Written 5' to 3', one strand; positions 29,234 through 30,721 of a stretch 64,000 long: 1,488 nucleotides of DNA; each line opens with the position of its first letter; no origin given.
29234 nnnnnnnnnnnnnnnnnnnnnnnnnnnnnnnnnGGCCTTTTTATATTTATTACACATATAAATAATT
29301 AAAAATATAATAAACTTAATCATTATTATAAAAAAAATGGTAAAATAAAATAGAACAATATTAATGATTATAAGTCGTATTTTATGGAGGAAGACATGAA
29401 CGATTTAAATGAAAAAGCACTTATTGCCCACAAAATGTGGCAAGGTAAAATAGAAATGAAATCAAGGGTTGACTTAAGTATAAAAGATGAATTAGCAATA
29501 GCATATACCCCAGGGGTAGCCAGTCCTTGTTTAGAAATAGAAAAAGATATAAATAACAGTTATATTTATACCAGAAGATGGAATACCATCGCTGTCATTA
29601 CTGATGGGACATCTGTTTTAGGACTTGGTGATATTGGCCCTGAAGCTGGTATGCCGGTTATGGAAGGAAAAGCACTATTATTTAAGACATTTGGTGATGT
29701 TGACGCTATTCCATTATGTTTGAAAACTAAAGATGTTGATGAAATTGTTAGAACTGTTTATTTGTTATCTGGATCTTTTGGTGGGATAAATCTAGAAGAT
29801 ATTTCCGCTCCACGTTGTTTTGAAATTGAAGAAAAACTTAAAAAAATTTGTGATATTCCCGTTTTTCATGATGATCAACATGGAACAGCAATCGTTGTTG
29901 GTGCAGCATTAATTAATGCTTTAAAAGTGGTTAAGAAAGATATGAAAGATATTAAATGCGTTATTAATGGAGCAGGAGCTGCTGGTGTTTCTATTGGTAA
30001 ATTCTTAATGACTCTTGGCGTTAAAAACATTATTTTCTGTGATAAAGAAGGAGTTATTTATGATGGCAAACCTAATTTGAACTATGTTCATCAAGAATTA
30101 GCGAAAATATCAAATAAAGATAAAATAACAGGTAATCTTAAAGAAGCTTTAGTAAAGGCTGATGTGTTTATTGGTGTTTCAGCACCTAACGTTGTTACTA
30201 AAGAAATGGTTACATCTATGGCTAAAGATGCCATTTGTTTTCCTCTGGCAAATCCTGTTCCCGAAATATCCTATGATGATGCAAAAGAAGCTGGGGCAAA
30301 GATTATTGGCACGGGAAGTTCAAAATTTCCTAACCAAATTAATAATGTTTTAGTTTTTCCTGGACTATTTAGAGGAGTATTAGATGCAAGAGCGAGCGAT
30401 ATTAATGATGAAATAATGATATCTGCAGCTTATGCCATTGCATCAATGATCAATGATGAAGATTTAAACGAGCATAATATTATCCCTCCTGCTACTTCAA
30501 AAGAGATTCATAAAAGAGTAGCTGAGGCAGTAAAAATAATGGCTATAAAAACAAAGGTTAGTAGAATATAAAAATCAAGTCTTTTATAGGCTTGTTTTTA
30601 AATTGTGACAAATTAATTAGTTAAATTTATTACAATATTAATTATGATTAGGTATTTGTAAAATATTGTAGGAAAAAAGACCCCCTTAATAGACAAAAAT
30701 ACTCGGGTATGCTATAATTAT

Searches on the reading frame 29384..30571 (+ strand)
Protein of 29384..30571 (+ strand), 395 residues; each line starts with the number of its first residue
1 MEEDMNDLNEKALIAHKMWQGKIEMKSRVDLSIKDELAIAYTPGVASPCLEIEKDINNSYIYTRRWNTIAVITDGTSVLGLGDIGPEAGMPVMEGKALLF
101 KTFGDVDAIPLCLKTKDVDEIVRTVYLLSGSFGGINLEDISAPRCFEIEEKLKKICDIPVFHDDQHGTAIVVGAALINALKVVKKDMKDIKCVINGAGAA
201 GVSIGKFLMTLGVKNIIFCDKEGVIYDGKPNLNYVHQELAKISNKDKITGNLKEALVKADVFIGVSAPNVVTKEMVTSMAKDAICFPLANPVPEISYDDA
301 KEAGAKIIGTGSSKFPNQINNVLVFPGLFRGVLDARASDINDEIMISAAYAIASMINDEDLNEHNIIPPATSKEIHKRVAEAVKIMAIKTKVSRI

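Call 33: list_cluster_members(proteins=[P0001, window:29384-30571:+, window:20173-21627:+, window:5501-6955:+, window:21848-22525:+, window:21842-22525:+])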
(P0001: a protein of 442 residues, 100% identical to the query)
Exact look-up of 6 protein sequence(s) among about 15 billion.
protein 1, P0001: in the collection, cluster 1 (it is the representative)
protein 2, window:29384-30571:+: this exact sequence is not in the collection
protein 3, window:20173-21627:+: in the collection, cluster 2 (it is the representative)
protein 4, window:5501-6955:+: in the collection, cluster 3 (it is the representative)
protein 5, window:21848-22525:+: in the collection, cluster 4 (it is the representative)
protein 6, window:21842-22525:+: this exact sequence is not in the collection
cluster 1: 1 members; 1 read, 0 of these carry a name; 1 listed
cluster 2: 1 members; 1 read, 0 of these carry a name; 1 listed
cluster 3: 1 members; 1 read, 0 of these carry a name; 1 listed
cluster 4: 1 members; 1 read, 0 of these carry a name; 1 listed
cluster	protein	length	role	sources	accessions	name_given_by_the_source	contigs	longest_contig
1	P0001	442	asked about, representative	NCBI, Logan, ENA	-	-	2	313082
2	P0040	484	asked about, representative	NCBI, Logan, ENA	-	-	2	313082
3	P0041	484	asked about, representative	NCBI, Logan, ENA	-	-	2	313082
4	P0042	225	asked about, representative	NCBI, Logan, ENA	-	-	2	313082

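Call 56: search_protein_families(library=pfam, proteins=[window:29384-30571:+], max_evalue=0.01)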
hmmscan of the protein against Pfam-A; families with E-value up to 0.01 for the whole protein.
window:29384-30571:+ (395 aa): 5 families
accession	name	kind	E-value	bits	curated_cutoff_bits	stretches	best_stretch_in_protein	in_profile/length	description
PF00390.24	malic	-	6.5e-31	108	23.1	1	27-153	10-182/182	Malic enzyme, N-terminal domain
PF03949.21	Malic_M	-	8.1e-27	94.6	23.5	1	167-387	3-257/258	Malic enzyme, NAD binding domain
PF00208.27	ELFV_dehydrog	-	8.3e-05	22.8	23.4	1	168-272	10-125/241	Glutamate/Leucine/Phenylalanine/Valine dehydrogenase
PF01262.27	AlaDh_PNT_C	-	0.00043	20.2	23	1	188-287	27-127/214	Alanine dehydrogenase/PNT, C-terminal domain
PF00899.27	ThiF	-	0.00054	19.6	28.1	1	185-224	16-55/238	ThiF family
